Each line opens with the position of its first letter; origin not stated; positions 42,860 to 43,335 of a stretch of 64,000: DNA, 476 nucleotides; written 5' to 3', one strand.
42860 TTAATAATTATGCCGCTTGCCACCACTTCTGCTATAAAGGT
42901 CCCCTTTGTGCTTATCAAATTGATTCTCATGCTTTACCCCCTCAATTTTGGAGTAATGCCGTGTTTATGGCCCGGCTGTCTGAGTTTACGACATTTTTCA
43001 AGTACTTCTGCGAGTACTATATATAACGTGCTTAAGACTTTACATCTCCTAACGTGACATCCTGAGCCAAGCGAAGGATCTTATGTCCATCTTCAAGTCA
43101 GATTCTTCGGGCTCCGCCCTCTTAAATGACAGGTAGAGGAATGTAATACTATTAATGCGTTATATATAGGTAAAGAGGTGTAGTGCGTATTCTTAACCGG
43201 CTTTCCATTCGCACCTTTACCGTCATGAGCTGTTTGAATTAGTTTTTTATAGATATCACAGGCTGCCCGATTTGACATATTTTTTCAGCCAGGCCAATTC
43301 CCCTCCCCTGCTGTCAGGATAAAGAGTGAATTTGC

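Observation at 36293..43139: Pair of ~120-bp near-identical inverted repeats bracketing a 6.7-kb gene block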

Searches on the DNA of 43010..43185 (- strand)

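Call 56: search_dna_similar(query=window:43010-43185:-, collection=plasmids, mode=distant, max_evalue=0.001, max_rows=25)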
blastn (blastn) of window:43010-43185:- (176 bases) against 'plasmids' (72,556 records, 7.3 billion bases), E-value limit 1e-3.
No match.
